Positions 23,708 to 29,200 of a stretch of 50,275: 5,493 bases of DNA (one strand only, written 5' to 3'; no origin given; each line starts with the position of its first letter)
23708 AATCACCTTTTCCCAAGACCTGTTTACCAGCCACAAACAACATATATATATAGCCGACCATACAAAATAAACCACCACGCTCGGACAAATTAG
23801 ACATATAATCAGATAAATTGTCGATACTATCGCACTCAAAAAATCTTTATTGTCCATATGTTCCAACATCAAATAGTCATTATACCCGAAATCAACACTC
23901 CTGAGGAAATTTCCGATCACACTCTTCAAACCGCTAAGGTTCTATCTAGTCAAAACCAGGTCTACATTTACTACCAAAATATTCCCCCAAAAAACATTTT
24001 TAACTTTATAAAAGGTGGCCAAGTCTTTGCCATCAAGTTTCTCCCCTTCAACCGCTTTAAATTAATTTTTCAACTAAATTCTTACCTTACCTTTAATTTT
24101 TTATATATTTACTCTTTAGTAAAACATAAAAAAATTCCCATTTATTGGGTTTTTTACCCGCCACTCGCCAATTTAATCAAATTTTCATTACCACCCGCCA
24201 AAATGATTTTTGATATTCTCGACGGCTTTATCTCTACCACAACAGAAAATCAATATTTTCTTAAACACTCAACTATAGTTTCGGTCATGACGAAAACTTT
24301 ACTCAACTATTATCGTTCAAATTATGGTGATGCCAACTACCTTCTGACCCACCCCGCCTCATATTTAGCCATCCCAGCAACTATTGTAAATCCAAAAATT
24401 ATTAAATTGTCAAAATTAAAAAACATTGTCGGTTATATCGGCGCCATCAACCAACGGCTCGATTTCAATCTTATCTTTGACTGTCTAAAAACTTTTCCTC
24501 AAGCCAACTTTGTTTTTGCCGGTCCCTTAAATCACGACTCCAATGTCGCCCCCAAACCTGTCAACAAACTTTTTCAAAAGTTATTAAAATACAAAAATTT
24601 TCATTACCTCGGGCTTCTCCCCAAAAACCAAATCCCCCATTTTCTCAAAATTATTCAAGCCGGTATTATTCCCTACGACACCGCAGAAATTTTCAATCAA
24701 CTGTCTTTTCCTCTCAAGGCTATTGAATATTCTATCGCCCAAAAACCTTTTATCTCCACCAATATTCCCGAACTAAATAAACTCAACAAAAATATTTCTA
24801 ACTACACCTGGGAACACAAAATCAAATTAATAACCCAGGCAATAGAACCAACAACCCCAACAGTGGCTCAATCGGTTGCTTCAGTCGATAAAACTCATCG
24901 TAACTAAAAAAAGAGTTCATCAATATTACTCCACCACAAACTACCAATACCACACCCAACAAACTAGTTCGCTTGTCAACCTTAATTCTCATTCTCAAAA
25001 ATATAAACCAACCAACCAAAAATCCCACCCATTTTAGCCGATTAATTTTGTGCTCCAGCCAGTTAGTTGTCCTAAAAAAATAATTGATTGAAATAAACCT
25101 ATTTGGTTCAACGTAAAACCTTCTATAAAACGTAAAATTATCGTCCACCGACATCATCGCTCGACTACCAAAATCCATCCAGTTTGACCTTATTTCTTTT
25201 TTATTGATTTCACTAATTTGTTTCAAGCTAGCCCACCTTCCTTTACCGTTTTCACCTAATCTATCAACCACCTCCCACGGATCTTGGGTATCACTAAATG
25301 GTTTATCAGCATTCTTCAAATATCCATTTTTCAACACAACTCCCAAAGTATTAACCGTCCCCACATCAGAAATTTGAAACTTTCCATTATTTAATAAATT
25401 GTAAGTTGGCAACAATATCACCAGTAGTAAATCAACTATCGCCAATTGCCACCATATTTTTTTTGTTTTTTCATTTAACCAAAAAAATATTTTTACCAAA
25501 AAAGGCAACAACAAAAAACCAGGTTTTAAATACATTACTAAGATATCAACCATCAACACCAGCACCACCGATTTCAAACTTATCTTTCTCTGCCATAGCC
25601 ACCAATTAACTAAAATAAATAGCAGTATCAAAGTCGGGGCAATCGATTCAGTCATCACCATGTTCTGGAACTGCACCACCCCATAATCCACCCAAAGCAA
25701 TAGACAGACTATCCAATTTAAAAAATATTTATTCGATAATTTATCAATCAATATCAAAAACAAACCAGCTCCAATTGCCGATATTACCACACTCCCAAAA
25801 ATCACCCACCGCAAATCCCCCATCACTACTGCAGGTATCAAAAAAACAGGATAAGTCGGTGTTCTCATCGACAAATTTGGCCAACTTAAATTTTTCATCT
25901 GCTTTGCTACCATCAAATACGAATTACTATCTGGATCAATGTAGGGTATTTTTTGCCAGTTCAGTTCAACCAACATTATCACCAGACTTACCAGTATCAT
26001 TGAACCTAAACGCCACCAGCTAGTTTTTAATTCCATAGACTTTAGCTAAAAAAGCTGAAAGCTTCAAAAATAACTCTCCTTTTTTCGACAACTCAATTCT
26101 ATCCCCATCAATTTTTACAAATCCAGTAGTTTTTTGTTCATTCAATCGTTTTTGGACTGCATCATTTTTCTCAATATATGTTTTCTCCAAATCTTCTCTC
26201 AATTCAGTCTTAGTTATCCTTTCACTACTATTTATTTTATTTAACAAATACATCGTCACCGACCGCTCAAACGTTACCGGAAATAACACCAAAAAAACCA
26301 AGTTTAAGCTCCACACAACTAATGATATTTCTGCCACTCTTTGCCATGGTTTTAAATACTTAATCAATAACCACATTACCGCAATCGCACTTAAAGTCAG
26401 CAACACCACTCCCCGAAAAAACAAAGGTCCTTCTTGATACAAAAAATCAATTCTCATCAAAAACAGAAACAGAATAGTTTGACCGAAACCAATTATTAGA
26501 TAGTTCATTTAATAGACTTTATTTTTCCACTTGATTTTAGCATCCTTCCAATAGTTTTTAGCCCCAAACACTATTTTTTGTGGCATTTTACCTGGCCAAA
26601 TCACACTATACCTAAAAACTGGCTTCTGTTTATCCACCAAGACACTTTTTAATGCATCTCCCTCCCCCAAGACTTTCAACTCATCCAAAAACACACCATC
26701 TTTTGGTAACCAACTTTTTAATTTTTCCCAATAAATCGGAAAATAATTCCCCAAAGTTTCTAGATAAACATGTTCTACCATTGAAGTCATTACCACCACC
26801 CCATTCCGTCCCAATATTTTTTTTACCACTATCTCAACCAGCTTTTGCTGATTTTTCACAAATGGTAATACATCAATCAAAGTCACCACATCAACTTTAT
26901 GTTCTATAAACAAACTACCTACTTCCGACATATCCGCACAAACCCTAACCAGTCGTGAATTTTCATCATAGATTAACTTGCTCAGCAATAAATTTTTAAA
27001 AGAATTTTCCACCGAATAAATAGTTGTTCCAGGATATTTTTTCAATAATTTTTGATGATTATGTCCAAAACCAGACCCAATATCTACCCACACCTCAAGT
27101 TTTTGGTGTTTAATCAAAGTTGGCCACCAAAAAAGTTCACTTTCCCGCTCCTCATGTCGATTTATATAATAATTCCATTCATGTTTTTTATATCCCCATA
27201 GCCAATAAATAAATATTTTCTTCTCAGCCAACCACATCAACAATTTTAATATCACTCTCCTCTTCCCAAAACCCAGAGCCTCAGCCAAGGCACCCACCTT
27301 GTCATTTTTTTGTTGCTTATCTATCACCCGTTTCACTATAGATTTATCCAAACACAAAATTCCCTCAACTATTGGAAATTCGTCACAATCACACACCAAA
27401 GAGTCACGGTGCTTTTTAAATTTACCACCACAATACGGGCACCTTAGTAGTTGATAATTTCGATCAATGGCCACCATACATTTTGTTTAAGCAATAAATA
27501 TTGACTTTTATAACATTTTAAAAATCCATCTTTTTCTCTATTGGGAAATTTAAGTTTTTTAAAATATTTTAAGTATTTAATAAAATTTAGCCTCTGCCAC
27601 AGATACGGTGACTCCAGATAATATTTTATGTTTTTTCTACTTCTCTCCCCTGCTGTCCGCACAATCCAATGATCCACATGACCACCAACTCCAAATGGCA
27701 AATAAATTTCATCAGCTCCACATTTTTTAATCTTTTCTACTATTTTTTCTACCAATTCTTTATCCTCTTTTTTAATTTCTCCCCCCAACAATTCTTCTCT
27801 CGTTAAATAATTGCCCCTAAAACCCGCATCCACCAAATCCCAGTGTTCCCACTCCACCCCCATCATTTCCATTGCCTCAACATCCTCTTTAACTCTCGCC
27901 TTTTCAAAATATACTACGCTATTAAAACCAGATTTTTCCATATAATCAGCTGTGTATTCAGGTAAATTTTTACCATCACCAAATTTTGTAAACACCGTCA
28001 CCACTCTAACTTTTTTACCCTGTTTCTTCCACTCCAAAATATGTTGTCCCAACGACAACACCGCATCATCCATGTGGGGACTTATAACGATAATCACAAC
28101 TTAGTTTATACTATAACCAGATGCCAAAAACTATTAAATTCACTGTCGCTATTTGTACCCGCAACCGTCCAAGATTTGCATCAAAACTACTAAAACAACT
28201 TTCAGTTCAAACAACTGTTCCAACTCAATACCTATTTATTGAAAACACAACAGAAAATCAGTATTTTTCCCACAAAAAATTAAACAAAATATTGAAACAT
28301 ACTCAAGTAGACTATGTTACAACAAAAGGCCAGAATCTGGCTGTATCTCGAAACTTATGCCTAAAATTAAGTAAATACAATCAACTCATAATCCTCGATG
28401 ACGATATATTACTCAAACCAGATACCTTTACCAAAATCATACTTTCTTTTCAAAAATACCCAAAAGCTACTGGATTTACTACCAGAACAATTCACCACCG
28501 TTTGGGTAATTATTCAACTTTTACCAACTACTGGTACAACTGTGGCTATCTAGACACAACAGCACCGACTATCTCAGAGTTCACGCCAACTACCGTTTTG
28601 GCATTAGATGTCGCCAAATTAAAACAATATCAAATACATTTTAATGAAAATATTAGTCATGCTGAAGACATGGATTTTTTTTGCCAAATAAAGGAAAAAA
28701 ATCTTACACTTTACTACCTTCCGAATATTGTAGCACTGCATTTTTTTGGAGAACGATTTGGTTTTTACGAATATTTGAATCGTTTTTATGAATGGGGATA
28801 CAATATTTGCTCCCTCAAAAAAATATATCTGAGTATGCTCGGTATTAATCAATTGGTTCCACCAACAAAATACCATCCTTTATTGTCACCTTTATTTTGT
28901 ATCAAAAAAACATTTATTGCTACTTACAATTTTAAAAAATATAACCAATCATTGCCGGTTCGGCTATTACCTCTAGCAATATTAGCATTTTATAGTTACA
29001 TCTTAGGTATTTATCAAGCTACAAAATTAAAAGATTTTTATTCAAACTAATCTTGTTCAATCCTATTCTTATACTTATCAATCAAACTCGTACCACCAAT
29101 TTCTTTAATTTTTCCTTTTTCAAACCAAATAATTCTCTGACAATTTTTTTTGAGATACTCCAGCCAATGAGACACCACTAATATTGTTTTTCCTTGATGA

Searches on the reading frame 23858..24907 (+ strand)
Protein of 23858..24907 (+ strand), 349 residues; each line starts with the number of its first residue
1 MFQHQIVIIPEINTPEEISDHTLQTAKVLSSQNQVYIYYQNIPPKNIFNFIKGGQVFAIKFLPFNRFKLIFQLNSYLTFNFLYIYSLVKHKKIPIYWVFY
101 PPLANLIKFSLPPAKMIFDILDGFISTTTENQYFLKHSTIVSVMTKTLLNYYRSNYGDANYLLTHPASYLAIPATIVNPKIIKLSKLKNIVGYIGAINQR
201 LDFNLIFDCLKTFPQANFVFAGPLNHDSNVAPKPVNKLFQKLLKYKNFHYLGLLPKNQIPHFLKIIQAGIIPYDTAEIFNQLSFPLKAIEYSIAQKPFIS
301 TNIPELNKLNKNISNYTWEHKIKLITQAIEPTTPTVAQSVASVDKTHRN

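Call 8: search_protein_families(library=pfam, proteins=[window:23858-24907:+], max_evalue=0.001)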
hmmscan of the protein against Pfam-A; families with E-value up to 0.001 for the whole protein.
window:23858-24907:+ (349 aa): 1 family
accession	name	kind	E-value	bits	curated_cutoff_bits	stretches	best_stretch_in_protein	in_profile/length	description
PF00534.26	Glycos_transf_1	-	1e-06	28.9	26.4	1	183-312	10-133/172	Glycosyl transferases group 1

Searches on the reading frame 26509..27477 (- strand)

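Call 8: search_protein_families(library=pfam, proteins=[window:26509-27477:-], max_evalue=0.001)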
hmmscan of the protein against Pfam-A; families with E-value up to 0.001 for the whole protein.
window:26509-27477:- (322 aa): 2 families
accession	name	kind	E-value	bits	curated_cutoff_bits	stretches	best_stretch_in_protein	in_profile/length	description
PF08241.18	Methyltransf_11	-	3.4e-06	28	21.2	1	131-228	1-93/95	Methyltransferase domain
PF08242.18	Methyltransf_12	-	0.00014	22.9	30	1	131-227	1-97/98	Methyltransferase domain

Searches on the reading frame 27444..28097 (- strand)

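Call 11: search_protein_families(library=pfam, proteins=[window:27444-28097:-], max_evalue=0.001)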
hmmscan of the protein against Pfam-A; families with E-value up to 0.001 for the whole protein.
window:27444-28097:- (217 aa): 1 family
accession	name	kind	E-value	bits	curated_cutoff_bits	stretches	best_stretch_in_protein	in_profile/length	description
PF02585.22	PIG-L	-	4.8e-15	56.6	28.2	1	3-150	1-125/129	GlcNAc-PI de-N-acetylase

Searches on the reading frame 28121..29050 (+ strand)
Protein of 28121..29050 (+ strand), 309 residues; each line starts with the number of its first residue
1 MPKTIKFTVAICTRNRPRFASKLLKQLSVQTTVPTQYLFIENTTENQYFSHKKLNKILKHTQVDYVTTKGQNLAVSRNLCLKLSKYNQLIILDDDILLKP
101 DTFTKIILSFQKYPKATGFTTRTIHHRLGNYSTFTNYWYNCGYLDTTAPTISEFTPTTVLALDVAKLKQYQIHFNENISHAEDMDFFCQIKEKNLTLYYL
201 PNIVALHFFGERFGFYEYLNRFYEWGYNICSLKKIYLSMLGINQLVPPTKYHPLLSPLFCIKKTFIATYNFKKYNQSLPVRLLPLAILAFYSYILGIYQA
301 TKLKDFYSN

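Call 11: search_protein_families(library=pfam, proteins=[window:28121-29050:+], max_evalue=0.001)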
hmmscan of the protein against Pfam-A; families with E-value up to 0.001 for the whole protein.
window:28121-29050:+ (309 aa): 3 families
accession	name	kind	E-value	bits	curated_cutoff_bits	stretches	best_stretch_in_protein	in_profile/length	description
PF00535.33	Glycos_transf_2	-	2.7e-06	27.8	23.3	1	8-121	1-116/168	Glycosyl transferase family 2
PF13632.12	Glyco_trans_2_3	-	3.7e-06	27.3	27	1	90-262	3-172/198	Glycosyl transferase family group 2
PF13641.12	Glyco_tranf_2_3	-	4.4e-05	24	27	1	7-217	3-221/230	Glycosyltransferase like family 2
